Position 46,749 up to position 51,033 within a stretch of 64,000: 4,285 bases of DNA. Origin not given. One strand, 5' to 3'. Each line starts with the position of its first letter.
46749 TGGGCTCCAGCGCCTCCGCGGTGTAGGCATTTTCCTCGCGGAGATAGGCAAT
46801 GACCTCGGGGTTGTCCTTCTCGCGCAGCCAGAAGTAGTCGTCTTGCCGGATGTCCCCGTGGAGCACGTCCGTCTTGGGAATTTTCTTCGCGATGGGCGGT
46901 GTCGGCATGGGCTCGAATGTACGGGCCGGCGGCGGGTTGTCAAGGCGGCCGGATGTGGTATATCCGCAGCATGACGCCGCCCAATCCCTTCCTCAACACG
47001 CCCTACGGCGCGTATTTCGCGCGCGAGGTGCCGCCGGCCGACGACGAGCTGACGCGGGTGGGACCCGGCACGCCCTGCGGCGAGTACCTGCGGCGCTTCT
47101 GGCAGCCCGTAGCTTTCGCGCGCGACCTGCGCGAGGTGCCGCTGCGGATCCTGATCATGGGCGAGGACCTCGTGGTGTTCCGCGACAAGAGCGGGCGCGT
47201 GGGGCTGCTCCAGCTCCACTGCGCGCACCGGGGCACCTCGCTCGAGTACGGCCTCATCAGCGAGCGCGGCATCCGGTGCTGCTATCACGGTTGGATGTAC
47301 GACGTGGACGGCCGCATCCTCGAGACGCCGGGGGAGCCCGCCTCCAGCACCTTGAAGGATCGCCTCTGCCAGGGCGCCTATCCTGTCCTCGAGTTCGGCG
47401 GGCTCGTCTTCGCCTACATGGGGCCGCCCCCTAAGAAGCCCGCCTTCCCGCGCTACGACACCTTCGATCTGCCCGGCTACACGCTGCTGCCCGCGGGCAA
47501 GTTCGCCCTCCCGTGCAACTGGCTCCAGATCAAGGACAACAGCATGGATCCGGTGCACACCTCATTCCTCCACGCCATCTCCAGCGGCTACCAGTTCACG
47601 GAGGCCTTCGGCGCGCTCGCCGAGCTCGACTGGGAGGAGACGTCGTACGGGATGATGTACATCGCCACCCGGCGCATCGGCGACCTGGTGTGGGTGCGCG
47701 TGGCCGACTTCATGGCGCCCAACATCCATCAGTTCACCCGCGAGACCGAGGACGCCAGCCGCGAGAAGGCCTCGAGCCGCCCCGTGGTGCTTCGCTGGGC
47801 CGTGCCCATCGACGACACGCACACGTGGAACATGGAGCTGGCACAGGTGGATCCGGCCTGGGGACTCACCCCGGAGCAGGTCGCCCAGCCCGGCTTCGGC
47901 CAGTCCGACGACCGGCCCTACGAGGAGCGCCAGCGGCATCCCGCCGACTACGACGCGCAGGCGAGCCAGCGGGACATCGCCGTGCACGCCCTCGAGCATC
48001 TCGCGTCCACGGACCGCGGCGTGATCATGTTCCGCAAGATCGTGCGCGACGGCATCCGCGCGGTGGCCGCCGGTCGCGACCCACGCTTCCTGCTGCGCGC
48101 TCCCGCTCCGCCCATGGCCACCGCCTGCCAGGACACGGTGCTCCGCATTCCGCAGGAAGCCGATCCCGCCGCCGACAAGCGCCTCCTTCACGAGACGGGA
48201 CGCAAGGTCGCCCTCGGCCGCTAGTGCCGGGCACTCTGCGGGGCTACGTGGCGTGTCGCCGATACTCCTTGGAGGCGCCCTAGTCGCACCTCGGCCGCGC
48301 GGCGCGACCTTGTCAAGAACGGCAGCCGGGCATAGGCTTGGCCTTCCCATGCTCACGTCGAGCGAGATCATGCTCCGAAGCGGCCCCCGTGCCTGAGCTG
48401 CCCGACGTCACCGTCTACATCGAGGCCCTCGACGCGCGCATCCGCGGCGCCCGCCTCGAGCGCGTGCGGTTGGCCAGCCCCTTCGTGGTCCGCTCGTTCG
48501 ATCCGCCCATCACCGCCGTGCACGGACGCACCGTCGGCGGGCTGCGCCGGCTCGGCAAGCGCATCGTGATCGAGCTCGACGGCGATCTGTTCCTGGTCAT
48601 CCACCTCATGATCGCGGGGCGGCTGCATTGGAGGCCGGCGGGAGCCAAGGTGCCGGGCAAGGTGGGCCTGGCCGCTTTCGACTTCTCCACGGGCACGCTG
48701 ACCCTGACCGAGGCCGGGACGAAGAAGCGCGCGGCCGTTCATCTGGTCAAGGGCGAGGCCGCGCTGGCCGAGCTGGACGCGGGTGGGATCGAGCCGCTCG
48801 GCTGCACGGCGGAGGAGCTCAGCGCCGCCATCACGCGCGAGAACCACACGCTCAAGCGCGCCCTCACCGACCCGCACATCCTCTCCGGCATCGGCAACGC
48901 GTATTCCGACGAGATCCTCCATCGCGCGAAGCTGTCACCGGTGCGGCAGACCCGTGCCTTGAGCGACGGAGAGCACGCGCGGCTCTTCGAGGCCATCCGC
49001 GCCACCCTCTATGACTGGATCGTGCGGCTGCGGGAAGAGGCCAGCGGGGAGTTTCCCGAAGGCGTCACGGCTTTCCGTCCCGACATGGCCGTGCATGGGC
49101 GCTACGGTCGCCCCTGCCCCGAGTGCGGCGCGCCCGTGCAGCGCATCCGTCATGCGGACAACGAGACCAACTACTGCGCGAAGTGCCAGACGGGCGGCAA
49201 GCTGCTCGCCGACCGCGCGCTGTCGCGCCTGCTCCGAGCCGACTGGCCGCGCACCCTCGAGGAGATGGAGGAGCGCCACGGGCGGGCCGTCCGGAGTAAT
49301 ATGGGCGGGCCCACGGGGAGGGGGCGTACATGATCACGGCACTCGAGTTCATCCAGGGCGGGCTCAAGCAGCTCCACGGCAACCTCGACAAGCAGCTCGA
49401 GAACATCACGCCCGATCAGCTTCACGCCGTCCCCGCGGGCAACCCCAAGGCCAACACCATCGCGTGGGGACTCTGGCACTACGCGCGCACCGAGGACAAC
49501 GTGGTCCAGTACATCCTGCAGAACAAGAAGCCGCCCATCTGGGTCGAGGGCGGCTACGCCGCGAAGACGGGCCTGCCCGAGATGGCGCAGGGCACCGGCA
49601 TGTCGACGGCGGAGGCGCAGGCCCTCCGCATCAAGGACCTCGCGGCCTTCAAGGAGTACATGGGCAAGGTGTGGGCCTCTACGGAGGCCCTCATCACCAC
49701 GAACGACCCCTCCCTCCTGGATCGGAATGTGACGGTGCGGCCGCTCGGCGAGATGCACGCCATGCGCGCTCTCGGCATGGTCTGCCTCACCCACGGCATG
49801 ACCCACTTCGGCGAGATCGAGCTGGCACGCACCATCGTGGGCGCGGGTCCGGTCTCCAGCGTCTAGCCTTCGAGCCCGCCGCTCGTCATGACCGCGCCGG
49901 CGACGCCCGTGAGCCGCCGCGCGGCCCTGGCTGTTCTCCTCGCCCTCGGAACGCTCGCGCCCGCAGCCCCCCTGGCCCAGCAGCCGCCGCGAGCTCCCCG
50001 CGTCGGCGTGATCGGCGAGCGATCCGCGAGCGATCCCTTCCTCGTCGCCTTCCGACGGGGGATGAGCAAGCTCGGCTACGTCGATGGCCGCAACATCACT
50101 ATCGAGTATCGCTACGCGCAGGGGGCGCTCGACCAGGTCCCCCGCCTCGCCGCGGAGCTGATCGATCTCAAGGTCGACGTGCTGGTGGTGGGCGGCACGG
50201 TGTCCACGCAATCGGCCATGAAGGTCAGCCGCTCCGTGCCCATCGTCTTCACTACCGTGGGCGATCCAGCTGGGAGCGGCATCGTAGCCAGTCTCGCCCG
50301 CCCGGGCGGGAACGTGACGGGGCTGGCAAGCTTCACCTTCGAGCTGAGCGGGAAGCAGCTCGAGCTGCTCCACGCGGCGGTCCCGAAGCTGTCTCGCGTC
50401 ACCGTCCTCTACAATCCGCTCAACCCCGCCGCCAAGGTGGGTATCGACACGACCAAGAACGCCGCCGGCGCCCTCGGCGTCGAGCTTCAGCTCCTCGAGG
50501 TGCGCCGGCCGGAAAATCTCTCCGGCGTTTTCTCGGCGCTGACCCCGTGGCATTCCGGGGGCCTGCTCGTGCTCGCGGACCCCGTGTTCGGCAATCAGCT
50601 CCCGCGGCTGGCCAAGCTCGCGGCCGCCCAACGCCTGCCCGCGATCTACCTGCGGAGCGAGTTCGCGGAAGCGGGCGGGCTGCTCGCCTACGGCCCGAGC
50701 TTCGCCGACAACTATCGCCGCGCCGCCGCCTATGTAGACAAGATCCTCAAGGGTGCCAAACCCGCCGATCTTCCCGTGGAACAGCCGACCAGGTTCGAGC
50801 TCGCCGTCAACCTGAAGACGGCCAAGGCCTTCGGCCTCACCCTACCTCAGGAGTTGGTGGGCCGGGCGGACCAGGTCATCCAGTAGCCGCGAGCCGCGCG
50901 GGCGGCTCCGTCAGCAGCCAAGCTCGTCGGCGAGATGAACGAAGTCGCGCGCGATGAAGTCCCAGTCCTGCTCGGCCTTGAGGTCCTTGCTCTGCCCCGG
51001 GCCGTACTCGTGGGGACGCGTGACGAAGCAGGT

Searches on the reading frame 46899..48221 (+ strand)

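Call 10: search_protein_families(library=pfam, proteins=[window:46899-48221:+], max_evalue=0.001)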
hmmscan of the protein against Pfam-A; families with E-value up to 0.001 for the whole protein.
window:46899-48221:+ (441 aa): 3 families
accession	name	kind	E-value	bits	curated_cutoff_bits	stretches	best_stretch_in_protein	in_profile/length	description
PF00355.32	Rieske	-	2.1e-16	60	20.3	1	68-148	2-83/88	Rieske [2Fe-2S] domain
PF19301.5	LigXa_C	-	1.8e-07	31.1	27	1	172-227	1-55/304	LigXa C-terminal domain like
PF19112.6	VanA_C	-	0.00017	22.2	23.5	0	205-310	2-120/193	Vanillate O-demethylase oxygenase C-terminal domain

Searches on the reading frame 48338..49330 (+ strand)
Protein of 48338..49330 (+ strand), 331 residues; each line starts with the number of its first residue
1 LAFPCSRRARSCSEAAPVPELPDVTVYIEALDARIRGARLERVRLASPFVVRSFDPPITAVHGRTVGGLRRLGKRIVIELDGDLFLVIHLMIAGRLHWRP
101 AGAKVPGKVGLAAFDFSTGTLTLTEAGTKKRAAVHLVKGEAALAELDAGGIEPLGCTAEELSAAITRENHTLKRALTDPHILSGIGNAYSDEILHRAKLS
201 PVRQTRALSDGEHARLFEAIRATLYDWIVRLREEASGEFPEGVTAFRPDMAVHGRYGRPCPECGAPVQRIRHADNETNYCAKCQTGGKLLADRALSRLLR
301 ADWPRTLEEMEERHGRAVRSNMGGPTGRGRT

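Call 102: search_protein_families(library=pfam, proteins=[window:48338-49330:+], max_evalue=0.001)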
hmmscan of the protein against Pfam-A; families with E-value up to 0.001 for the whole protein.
window:48338-49330:+ (331 aa): 4 families
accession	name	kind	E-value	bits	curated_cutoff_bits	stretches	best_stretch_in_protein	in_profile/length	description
PF01149.29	Fapy_DNA_glyco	-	6.3e-15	56.3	25.5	1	19-116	2-100/117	Formamidopyrimidine-DNA glycosylase N-terminal domain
PF06831.19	H2TH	-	2.2e-13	50.4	34.7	1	157-225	11-79/93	Formamidopyrimidine-DNA glycosylase H2TH domain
PF06827.20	zf-FPG_IleRS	-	1.1e-06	28.8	21.3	1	259-285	3-29/30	Zinc finger found in FPG and IleRS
PF05833.16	NFACT_N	-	0.00047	19.5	31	1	150-224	167-240/456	NFACT N-terminal and middle domains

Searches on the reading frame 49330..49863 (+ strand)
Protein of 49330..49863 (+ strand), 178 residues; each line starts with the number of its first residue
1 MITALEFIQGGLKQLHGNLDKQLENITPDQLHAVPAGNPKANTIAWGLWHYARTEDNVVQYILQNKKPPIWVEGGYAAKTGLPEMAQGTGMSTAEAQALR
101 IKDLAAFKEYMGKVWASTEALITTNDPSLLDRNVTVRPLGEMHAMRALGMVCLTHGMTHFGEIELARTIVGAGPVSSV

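Call 102: search_protein_families(library=pfam, proteins=[window:49330-49863:+], max_evalue=0.001)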
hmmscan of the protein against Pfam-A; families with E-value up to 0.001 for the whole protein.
window:49330-49863:+ (178 aa): 1 family
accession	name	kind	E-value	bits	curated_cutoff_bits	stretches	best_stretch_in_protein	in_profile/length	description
PF12867.12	DinB_2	-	1e-12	49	24.8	1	14-163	4-128/128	DinB superfamily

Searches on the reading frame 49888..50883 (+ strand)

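Call 102: search_protein_families(library=pfam, proteins=[window:49888-50883:+], max_evalue=0.001)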
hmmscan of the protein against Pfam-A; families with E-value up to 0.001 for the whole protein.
window:49888-50883:+ (332 aa): 2 families
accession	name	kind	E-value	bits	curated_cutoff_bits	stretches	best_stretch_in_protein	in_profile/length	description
PF04392.18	ABC_sub_bind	-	4.9e-46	157.7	25.9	1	54-331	19-293/293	ABC transporter substrate binding protein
PF13458.12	Peripla_BP_6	-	0.00016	21.9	31.7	1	50-282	20-249/343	Periplasmic binding protein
